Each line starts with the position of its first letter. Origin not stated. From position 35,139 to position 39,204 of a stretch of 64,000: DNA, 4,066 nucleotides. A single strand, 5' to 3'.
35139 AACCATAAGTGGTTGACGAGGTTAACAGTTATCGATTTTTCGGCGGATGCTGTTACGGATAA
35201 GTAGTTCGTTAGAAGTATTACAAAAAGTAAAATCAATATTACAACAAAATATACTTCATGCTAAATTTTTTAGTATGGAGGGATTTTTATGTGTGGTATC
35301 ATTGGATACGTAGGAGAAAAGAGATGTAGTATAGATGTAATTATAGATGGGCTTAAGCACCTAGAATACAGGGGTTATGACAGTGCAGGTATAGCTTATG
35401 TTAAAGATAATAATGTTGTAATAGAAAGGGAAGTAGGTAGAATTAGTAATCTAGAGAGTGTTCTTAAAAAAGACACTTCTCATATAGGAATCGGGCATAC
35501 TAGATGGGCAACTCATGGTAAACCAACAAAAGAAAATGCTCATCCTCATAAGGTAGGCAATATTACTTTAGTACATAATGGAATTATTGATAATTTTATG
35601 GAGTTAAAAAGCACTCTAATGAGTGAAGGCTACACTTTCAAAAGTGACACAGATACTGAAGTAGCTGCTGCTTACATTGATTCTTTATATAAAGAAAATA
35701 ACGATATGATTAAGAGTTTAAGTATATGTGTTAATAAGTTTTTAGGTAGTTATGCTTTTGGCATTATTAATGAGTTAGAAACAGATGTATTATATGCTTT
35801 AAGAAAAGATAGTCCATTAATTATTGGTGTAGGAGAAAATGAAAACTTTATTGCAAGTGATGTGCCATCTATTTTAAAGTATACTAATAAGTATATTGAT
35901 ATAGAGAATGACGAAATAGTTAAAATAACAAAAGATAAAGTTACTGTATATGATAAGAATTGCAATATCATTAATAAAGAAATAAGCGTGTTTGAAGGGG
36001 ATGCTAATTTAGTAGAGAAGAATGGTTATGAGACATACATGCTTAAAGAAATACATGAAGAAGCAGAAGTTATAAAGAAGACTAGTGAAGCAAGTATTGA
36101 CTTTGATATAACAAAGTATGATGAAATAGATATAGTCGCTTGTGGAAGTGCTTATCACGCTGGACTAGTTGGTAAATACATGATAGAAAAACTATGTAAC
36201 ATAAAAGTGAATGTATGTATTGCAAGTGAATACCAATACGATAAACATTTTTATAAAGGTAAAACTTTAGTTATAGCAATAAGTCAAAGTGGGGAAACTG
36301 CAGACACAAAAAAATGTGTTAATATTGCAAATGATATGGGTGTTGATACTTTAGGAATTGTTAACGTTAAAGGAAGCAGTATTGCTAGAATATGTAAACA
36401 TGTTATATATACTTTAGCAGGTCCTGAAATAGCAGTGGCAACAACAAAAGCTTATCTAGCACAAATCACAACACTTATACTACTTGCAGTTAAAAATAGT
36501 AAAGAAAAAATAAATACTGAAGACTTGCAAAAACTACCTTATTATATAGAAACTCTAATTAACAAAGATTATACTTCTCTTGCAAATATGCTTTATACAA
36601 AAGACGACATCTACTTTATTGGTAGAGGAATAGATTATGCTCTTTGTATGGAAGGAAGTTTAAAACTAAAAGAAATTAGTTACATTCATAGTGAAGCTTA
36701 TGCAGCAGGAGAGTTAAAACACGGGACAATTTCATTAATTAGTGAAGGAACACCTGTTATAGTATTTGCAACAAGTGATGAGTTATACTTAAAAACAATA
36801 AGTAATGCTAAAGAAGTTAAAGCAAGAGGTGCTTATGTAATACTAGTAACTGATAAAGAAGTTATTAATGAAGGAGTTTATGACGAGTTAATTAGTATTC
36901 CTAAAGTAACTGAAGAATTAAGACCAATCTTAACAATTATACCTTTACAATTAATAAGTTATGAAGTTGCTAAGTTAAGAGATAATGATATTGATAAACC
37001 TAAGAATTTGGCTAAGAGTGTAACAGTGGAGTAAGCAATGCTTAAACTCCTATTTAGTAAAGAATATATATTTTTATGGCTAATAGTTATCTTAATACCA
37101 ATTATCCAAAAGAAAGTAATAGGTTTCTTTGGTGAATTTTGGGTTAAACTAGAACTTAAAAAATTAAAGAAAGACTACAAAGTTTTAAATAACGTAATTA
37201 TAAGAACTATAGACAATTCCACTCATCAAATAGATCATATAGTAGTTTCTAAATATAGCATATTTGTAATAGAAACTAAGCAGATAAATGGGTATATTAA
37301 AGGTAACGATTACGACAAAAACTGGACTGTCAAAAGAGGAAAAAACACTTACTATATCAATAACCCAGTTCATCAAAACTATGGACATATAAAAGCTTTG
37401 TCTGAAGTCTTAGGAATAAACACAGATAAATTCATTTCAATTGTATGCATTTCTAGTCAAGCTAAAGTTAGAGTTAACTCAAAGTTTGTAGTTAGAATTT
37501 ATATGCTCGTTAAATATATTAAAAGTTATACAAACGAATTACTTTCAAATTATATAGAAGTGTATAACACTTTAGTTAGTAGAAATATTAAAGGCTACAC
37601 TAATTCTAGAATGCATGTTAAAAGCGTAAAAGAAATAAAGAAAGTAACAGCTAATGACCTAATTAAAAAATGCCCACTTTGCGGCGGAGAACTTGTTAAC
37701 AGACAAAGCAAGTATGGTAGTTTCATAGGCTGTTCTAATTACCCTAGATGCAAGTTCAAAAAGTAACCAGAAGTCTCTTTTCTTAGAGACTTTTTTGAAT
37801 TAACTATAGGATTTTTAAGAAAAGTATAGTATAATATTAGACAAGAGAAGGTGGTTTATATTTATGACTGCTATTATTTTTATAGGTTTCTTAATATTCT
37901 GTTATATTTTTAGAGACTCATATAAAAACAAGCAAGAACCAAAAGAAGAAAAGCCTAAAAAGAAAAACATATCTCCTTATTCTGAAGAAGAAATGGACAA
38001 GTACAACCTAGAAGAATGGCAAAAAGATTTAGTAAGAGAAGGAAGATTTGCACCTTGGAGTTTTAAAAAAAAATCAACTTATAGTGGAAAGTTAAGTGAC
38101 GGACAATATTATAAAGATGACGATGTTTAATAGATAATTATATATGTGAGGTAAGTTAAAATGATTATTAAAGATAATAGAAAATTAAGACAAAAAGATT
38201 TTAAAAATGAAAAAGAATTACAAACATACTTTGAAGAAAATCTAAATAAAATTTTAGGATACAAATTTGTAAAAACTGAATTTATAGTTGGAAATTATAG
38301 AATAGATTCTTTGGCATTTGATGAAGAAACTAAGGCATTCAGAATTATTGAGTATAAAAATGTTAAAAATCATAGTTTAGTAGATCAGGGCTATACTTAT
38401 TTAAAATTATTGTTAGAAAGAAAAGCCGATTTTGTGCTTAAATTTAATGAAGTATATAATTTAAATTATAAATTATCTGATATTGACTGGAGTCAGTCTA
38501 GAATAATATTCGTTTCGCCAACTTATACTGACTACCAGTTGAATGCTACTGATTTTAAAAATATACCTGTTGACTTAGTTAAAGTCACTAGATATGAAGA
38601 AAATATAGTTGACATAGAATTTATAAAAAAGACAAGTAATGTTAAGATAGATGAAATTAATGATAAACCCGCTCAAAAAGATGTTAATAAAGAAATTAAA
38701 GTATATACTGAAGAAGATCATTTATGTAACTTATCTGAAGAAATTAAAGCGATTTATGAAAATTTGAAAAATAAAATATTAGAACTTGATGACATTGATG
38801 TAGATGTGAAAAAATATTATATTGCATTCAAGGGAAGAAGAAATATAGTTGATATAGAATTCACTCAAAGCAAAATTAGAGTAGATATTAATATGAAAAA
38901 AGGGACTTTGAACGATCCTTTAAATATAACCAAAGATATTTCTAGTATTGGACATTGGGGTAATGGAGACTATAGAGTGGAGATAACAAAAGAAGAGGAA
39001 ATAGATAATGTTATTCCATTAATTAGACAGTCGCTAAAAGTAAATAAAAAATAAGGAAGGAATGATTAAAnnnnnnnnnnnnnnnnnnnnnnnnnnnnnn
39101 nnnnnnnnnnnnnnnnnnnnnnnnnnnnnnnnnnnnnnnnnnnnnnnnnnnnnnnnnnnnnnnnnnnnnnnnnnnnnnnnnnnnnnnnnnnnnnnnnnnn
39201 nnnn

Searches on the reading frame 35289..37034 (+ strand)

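Call 87: search_protein_families(library=pfam, proteins=[window:35289-37034:+], max_evalue=0.001)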
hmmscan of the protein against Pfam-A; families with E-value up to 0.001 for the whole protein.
window:35289-37034:+ (581 aa): 4 families
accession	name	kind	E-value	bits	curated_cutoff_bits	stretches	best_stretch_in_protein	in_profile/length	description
PF01380.27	SIS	-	3.8e-49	166.3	25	2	274-401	2-130/131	SIS domain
PF13522.11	GATase_6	-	9.7e-18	64.9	27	1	63-187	9-126/130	Glutamine amidotransferase domain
PF13537.11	GATase_7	-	1.5e-13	51.2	25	1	88-196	20-122/123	Glutamine amidotransferase domain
PF13230.11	GATase_4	-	0.00016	21.1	23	1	1-137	1-145/272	Glutamine amidotransferases class-II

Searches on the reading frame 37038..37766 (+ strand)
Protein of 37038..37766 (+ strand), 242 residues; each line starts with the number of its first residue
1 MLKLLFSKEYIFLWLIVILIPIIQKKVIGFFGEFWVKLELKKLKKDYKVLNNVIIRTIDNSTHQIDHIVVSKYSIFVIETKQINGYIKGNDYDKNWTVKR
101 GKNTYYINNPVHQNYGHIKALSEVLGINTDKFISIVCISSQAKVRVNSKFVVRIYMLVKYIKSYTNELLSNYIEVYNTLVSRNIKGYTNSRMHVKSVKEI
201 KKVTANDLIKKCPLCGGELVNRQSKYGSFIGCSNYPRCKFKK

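Call 87: search_protein_families(library=pfam, proteins=[window:37038-37766:+], max_evalue=0.001)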
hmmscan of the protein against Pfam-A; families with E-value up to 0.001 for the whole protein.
window:37038-37766:+ (242 aa): 2 families
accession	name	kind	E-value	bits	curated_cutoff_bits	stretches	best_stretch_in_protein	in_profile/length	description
PF08378.17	NERD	-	1.6e-27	96.6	22.1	1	29-138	2-110/111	Nuclease-related domain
PF01396.24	Zn_ribbon_Top1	-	5.7e-15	55.3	32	1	210-241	2-33/39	Topoisomerase DNA binding C4 zinc finger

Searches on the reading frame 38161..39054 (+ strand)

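Call 87: search_protein_families(library=pfam, proteins=[window:38161-39054:+], max_evalue=0.001)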
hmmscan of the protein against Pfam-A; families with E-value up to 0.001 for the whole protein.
window:38161-39054:+ (297 aa): 1 family
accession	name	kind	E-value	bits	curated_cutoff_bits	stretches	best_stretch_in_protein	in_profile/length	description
PF18899.5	DUF5655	-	7.4e-14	52.2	24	1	185-291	2-105/109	Domain of unknown function (DUF5655)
